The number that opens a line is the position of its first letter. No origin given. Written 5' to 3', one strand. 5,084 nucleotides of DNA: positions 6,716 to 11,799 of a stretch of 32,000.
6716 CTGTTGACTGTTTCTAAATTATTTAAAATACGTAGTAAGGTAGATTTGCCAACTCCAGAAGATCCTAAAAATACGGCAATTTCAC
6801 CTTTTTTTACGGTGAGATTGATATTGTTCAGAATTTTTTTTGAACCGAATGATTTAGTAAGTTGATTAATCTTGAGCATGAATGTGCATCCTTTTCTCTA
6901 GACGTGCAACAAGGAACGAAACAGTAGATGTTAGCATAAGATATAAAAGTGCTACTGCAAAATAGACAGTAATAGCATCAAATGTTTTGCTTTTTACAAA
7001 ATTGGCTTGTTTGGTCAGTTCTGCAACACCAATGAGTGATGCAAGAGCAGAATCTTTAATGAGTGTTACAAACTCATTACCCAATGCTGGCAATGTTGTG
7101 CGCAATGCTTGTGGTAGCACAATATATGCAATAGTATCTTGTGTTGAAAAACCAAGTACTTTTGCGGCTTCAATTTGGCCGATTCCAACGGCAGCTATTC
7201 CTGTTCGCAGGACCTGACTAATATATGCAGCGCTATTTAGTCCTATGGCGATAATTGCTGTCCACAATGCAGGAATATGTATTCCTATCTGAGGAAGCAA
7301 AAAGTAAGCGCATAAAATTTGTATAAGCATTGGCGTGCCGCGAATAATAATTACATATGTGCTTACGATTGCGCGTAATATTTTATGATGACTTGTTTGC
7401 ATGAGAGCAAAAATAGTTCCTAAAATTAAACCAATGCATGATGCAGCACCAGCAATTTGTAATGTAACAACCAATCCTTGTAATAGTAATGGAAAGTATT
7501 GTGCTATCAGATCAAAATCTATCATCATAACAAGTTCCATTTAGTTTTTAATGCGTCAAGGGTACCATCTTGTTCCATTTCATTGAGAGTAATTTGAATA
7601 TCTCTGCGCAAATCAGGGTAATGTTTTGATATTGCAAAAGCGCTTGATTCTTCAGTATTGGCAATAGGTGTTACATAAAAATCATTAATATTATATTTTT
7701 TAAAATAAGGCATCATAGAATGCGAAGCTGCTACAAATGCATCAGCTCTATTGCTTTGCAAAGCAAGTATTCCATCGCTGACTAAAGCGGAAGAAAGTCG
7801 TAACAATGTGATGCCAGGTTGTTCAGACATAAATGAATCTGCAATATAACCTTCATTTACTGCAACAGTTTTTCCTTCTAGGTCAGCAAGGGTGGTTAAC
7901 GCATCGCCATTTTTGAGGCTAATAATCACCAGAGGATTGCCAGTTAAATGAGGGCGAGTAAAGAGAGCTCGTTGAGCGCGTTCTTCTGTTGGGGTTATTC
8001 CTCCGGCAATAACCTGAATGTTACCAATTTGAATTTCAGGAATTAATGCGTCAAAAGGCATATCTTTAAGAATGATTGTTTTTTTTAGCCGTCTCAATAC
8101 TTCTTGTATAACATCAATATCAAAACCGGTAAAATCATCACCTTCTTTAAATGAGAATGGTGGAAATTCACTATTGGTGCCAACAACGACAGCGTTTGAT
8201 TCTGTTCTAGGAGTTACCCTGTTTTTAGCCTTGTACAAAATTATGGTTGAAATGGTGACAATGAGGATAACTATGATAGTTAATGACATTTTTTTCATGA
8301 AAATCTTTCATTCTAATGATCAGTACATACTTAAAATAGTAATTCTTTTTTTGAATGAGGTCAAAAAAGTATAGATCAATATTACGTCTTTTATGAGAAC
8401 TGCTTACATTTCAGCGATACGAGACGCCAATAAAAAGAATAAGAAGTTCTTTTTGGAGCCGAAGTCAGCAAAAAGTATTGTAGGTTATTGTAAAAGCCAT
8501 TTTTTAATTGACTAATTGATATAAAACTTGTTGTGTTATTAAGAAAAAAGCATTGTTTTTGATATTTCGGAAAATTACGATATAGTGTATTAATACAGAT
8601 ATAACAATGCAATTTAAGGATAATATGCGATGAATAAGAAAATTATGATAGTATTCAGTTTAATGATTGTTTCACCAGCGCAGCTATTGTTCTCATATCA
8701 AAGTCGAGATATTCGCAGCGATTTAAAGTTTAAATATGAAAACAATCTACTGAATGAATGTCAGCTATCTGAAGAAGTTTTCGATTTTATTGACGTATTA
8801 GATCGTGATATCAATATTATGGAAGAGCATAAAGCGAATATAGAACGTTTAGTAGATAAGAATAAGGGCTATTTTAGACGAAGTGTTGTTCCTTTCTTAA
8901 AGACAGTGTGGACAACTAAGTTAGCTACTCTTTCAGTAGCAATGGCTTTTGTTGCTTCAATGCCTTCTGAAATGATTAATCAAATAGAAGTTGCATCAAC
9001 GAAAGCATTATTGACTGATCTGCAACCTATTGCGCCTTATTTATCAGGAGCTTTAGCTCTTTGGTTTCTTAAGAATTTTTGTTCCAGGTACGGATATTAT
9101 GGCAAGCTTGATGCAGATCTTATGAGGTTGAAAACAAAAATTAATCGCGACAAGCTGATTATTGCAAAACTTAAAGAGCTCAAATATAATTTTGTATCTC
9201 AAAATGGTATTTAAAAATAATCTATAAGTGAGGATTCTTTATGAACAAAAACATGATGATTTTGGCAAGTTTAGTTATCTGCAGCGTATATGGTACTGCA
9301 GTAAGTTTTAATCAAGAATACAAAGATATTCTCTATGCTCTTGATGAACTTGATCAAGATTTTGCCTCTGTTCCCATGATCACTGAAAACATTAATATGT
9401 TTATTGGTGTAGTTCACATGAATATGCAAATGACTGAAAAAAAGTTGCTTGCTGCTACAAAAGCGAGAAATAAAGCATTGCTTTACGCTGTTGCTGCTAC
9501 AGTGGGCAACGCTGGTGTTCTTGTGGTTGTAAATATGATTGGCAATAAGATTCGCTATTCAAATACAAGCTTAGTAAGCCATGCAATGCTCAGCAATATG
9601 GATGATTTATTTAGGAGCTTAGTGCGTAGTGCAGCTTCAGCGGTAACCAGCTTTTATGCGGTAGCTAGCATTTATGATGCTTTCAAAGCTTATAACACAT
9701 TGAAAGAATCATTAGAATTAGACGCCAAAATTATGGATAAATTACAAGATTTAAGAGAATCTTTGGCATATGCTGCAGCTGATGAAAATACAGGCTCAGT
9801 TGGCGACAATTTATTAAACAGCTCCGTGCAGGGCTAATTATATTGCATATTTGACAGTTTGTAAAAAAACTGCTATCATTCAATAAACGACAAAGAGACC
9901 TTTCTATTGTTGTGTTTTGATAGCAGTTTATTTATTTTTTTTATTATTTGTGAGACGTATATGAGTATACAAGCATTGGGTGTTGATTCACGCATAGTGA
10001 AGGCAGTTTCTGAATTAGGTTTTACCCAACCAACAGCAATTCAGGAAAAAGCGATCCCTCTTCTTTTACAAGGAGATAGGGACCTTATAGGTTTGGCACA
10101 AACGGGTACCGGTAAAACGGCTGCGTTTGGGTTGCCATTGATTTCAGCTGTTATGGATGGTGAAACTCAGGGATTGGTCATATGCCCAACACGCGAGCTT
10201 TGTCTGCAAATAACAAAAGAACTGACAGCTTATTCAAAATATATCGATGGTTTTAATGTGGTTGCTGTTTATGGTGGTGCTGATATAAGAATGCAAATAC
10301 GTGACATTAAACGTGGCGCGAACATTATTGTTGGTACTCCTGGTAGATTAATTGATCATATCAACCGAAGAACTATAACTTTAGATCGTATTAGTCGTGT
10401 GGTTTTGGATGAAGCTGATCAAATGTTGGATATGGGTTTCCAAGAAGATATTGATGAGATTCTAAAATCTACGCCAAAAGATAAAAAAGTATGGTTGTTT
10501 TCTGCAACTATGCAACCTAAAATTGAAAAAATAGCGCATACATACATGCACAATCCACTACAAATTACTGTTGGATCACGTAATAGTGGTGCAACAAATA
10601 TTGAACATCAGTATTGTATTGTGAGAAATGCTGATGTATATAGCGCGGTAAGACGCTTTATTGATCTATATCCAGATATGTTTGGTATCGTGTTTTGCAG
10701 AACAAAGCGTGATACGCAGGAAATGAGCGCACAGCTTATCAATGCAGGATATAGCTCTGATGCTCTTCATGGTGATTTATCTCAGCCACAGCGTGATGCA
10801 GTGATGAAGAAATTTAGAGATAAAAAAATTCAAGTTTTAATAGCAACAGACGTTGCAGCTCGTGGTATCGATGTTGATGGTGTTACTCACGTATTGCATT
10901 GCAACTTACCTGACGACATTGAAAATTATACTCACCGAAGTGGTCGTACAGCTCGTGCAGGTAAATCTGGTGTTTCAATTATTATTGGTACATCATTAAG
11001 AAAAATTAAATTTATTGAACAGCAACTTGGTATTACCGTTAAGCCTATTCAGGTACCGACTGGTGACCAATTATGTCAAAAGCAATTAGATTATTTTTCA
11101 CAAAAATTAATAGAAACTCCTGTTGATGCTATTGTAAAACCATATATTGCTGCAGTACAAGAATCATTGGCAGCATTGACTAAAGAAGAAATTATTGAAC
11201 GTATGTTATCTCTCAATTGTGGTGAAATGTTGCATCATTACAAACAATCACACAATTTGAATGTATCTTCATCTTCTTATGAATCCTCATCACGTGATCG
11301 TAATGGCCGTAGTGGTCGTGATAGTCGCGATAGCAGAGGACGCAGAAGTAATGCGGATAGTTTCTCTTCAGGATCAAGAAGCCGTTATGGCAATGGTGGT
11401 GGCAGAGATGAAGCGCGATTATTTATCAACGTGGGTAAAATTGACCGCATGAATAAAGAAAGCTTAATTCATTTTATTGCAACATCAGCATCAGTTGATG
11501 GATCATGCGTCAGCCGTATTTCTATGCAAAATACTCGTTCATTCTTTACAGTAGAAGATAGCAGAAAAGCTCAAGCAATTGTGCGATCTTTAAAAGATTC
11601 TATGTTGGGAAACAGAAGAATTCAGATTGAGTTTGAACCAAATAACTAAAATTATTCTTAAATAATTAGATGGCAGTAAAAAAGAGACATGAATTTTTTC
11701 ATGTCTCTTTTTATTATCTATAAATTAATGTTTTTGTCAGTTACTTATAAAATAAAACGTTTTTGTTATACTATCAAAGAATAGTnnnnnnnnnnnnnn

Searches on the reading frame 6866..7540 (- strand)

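Call 53: search_protein_families(library=pfam, proteins=[window:6866-7540:-], max_evalue=0.001)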
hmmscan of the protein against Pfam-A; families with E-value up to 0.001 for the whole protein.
window:6866-7540:- (224 aa): 1 family
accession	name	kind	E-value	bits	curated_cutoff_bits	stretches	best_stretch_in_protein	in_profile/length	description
PF00528.27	BPD_transp_1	-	1.7e-24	87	26.4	1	37-219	1-183/184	Binding-protein-dependent transport system inner membrane component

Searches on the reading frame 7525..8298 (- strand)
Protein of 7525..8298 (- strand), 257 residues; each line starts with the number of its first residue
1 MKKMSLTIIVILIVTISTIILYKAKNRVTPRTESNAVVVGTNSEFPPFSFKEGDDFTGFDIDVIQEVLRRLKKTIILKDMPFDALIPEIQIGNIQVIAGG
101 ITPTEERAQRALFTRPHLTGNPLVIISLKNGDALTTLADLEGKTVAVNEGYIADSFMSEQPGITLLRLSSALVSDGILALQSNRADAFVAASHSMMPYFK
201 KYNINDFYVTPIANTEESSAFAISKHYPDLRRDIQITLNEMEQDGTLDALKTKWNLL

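Call 53: search_protein_families(library=pfam, proteins=[window:7525-8298:-], max_evalue=0.001)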
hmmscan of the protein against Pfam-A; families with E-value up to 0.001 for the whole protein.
window:7525-8298:- (257 aa): 1 family
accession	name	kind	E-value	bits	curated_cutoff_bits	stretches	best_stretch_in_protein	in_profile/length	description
PF00497.25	SBP_bac_3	-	2e-29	102.5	26.4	1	37-254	1-129/132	Bacterial extracellular solute-binding proteins, family 3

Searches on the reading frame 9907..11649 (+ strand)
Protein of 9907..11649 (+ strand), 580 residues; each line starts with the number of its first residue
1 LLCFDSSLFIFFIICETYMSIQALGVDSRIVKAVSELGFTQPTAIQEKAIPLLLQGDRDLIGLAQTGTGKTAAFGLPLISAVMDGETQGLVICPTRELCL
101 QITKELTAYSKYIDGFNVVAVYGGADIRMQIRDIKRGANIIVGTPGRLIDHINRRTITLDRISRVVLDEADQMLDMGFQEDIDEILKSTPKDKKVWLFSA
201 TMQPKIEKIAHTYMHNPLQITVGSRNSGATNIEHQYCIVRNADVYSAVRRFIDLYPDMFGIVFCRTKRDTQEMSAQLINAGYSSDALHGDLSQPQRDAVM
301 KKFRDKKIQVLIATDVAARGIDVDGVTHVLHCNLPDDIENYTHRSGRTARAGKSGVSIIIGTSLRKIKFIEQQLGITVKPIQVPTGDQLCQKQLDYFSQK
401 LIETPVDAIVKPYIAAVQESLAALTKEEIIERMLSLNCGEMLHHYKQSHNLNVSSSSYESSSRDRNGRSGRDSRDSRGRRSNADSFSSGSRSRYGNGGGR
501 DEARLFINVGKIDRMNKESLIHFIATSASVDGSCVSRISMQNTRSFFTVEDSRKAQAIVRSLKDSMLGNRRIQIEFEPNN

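Call 54: search_protein_families(library=pfam, proteins=[window:9907-11649:+], max_evalue=0.001)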
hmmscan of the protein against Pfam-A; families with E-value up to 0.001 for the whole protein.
window:9907-11649:+ (580 aa): 4 families
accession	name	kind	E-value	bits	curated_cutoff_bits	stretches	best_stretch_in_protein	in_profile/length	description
PF00270.35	DEAD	-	1.8e-47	161.6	26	1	43-208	1-166/167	DEAD/DEAH box helicase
PF00271.37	Helicase_C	-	2.9e-30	105.2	23.5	1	260-352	18-110/110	Helicase conserved C-terminal domain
PF03880.21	DbpA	-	1.5e-11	44.6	25.6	1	504-575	1-71/72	DbpA RNA binding domain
PF04851.21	ResIII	-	1.7e-05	25.2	22.5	1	44-202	6-162/164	Type III restriction enzyme, res subunit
